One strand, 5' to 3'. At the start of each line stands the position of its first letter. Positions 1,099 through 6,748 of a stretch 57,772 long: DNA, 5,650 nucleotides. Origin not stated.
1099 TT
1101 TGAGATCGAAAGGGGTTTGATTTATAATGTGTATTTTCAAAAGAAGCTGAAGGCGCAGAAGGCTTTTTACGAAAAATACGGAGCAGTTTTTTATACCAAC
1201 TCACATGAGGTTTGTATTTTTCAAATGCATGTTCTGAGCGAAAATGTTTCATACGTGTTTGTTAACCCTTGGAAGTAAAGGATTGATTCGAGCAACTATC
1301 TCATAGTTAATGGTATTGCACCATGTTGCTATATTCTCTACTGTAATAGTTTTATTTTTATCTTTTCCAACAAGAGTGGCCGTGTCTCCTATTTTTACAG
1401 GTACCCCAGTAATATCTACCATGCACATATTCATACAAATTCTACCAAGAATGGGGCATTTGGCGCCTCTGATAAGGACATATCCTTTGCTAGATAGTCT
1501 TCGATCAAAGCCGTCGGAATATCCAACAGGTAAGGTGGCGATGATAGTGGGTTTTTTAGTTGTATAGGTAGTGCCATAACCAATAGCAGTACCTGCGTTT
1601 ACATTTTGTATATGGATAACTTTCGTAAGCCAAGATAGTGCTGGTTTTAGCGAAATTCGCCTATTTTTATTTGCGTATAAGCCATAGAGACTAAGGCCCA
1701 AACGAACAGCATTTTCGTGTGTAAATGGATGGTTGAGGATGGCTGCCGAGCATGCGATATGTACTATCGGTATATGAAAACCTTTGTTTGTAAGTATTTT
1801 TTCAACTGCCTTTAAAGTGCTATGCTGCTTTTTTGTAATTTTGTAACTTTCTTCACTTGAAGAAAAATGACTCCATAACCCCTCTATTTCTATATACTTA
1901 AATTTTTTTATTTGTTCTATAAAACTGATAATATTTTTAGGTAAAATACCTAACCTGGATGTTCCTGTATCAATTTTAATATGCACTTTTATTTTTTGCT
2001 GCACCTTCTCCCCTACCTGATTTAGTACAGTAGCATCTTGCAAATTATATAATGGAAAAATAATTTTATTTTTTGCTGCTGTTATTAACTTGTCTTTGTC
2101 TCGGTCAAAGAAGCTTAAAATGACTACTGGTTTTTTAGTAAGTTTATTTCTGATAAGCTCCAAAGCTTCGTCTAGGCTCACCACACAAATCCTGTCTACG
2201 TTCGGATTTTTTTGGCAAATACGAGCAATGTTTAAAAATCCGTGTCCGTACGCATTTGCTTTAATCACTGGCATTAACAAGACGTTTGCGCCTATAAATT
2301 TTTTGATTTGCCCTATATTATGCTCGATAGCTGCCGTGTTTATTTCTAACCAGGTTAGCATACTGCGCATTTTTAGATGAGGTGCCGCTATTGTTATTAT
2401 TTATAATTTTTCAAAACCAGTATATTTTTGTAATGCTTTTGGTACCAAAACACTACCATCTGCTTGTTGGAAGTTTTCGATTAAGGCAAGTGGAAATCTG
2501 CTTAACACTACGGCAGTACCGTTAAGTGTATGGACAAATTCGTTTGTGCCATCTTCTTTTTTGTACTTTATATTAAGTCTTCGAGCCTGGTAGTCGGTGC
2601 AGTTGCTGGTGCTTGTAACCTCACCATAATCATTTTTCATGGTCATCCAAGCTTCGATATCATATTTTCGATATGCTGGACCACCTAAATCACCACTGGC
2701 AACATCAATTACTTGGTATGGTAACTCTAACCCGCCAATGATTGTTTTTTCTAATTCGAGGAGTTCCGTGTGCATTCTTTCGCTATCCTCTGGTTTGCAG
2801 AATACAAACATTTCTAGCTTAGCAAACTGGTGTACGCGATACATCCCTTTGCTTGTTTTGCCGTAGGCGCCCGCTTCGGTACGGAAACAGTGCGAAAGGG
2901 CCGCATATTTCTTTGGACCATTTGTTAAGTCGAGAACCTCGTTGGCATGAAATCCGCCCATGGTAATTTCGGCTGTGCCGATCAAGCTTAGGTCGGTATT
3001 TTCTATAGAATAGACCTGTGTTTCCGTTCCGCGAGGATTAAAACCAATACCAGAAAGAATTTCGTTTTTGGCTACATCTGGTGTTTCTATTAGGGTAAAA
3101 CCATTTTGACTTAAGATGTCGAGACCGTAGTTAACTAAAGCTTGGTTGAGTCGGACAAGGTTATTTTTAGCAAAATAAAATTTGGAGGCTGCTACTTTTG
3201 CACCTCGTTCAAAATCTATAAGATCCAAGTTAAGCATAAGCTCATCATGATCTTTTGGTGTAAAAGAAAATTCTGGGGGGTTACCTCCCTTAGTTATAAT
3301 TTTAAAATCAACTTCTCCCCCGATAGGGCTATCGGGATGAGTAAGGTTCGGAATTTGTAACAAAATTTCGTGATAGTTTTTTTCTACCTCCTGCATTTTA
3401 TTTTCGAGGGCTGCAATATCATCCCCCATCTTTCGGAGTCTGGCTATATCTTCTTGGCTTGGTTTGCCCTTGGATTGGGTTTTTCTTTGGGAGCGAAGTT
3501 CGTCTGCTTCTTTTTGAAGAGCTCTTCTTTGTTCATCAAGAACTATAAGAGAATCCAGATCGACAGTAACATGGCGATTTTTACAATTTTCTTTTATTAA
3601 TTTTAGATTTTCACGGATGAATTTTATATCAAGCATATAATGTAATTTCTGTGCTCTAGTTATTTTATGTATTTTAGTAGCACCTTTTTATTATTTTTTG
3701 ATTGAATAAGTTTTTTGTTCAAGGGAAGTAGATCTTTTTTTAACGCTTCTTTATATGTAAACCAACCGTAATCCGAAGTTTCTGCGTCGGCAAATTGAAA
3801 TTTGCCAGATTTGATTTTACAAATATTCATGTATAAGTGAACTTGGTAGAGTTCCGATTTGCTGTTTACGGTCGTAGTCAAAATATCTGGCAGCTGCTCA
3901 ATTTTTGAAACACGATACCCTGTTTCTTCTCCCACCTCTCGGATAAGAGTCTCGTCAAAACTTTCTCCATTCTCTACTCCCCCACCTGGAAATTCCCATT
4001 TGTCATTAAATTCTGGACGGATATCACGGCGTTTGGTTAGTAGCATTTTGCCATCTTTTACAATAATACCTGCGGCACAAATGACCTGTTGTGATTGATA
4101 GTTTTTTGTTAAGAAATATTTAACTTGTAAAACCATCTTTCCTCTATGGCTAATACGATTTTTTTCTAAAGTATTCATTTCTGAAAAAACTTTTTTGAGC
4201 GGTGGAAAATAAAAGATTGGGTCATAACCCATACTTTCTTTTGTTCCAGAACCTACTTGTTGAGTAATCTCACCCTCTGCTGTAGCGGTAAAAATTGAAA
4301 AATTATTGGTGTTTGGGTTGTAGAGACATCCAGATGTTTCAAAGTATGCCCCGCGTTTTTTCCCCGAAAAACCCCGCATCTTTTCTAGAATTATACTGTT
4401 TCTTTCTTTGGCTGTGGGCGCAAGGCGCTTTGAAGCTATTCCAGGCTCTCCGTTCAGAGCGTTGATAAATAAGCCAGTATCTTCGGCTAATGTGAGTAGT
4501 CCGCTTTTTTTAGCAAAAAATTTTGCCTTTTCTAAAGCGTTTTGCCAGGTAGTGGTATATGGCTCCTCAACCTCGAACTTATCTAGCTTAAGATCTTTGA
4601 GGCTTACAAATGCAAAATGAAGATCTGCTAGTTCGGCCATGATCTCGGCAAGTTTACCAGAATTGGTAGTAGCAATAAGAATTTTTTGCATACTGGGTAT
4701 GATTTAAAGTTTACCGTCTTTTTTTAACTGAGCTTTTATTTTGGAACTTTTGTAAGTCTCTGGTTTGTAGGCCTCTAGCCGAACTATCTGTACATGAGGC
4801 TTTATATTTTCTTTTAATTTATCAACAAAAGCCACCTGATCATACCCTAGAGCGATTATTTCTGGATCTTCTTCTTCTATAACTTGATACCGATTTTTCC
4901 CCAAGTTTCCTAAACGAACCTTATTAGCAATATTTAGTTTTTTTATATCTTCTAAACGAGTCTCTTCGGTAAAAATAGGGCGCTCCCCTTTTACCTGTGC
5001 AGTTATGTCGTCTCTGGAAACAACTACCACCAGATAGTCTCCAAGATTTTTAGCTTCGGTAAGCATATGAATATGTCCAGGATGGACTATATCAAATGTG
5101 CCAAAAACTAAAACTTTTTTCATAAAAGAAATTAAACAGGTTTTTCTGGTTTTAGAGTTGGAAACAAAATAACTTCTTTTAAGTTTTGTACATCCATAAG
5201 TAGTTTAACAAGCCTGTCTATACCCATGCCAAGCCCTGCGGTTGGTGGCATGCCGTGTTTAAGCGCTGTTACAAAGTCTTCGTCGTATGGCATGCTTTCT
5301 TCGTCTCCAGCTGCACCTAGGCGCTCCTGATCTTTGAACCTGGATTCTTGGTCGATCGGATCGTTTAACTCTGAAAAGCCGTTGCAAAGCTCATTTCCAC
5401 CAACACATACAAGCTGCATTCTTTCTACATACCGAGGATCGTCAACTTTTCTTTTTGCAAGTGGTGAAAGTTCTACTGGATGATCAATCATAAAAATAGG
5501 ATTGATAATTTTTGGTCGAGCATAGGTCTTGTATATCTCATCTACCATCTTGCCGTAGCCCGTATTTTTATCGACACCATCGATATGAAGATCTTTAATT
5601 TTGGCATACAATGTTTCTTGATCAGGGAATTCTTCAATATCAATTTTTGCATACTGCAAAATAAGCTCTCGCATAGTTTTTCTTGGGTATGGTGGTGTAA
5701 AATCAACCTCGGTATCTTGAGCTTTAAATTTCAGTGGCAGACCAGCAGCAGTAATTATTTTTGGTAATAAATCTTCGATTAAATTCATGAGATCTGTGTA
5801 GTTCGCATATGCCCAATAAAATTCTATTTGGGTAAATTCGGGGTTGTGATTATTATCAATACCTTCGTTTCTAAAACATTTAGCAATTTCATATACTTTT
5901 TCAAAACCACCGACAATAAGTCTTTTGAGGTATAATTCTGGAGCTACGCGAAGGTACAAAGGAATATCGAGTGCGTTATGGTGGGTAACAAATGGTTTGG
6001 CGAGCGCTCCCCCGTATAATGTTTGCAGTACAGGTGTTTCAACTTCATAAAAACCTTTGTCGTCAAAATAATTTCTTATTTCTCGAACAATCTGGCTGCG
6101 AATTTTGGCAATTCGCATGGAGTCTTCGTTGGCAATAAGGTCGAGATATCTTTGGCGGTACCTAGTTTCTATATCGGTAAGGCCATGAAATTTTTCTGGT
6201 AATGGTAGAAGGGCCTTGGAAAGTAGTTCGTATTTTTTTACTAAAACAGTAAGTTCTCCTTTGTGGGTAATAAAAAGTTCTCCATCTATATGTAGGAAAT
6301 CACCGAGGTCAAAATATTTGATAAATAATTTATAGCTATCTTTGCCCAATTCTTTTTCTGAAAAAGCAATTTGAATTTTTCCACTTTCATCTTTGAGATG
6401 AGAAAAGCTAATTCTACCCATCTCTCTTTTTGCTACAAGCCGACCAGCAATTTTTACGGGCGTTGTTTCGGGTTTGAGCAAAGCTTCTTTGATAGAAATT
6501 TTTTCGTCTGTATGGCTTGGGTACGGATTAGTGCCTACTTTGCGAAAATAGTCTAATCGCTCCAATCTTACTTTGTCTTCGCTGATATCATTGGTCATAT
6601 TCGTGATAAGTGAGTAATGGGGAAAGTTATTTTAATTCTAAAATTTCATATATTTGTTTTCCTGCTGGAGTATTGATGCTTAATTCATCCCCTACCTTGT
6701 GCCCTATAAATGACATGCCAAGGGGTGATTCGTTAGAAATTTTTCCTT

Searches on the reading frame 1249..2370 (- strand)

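Call 56: search_protein_families(library=pfam, proteins=[window:1249-2370:-], max_evalue=0.00001)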
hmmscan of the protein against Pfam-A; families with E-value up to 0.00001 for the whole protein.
window:1249-2370:- (373 aa): 2 families
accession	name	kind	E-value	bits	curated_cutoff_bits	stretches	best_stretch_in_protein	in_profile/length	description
PF01168.26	Ala_racemase_N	-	6.5e-54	183.4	24.1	1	10-232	1-219/220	Alanine racemase, N-terminal domain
PF00842.27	Ala_racemase_C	-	1.3e-45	154.5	25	1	245-369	2-126/127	Alanine racemase, C-terminal domain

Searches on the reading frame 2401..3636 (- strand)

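Call 56: search_protein_families(library=pfam, proteins=[window:2401-3636:-], max_evalue=0.00001)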
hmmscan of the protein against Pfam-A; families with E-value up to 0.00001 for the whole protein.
window:2401-3636:- (411 aa): 2 families
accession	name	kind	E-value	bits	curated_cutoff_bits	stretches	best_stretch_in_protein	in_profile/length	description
PF00587.30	tRNA-synt_2b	-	5.8e-28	98.6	29.3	1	212-388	6-178/179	tRNA synthetase class II core domain (G, H, P, S and T)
PF02403.27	Seryl_tRNA_N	-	4.1e-21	75.7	28.2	1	1-98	1-107/108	Seryl-tRNA synthetase N-terminal domain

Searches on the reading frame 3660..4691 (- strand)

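Call 56: search_protein_families(library=pfam, proteins=[window:3660-4691:-], max_evalue=0.00001)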
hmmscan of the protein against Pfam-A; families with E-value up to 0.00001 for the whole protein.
window:3660-4691:- (343 aa): 3 families
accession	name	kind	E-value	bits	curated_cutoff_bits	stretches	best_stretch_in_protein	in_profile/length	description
PF01725.21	Ham1p_like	-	9.2e-44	150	22.5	1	4-189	1-182/186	Ham1 family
PF00293.34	NUDIX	-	6.2e-21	75.3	21.1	1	206-329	5-131/134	NUDIX domain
PF14815.12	NUDIX_4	-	4.4e-06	26.9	35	1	207-330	2-112/113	NUDIX domain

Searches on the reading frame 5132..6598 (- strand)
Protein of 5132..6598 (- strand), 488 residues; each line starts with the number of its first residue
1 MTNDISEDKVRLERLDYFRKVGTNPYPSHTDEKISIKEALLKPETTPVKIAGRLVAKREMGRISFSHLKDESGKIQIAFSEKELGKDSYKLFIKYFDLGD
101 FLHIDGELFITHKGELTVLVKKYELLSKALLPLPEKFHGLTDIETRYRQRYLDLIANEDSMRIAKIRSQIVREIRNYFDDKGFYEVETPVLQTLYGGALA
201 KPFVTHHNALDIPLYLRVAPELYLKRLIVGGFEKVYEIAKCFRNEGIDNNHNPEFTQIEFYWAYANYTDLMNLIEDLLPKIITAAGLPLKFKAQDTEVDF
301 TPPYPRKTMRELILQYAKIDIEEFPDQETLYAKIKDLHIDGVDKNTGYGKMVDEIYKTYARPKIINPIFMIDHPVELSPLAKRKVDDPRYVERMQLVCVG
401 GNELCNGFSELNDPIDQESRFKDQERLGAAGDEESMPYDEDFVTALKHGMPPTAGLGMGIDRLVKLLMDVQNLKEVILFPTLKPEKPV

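Call 28: search_protein_families(library=pfam, proteins=[window:5132-6598:-], max_evalue=0.001)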
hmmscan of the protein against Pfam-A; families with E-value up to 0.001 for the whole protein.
window:5132-6598:- (488 aa): 3 families
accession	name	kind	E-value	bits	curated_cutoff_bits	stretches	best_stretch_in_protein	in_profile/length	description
PF00152.25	tRNA-synt_2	-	3.2e-87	292.9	25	1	143-482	2-307/308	tRNA synthetases class II (D, K and N)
PF01336.31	tRNA_anti-codon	-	9.1e-13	48.4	27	1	48-126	1-75/75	OB-fold nucleic acid binding domain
PF01409.25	tRNA-synt_2d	-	1.2e-08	35.2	19.8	1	234-303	104-172/246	tRNA synthetases class II core domain (F)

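Call 50: find_homologous_proteins(query=window:5132-6598:-, max_evalue=1e-100)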
Query window:5132-6598:- (488 aa): 7972 proteins with E <= 1e-100 among 8000 candidates; the best 120 are listed.
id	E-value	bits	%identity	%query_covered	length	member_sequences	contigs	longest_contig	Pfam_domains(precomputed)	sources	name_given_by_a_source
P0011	0.0e+0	1105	100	100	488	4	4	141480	PF01409.26,PF01336.32,PF00152.26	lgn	-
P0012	0.0e+0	1028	92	100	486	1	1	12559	PF01409.26,PF01336.32,PF00152.26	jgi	jgi:lysyl-tRNA synthetase class 2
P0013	1.5e-296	1002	89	99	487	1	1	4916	PF01409.26,PF01336.32,PF00152.26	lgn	-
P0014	2.9e-295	998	90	100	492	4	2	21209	PF01409.26,PF01336.32,PF00152.26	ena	-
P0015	3.0e-294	994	89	99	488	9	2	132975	PF01409.26,PF01336.32,PF00152.26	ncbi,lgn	-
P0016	4.3e-294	994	88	99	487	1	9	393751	PF01409.26,PF01336.32,PF00152.26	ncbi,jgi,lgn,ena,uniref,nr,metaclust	ncbi:MAG: lysine--tRNA ligase [Candidatus Magasanikbacteria bacterium RIFOXYD2_FULL_39_9]|uniref:Lys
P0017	2.4e-293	991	88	100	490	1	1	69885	PF01409.26,PF01336.32,PF00152.26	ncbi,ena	-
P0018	3.5e-290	981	87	100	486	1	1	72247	PF01409.26,PF01336.32,PF00152.26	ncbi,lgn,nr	ncbi:MAG: lysine--tRNA ligase [Candidatus Magasanikbacteria bacterium]|nr:lysine--tRNA ligase [Candi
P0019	4.3e-289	977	88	100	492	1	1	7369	PF01409.26,PF01336.32,PF00152.26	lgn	-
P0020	6.4e-289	977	87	100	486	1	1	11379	PF01409.26,PF01336.32,PF00152.26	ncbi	-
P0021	1.4e-288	975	86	100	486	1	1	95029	PF01409.26,PF01336.32,PF00152.26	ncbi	-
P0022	2.2e-287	972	86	99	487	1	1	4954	PF01409.26,PF01336.32,PF00152.26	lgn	-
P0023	1.5e-283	959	85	99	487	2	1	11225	PF01409.26,PF01336.32,PF00152.26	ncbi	-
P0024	5.2e-283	957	85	100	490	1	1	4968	PF01409.26,PF01336.32,PF00152.26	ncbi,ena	-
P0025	6.1e-283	957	85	99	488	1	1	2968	PF01409.26,PF01336.32,PF00152.26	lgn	-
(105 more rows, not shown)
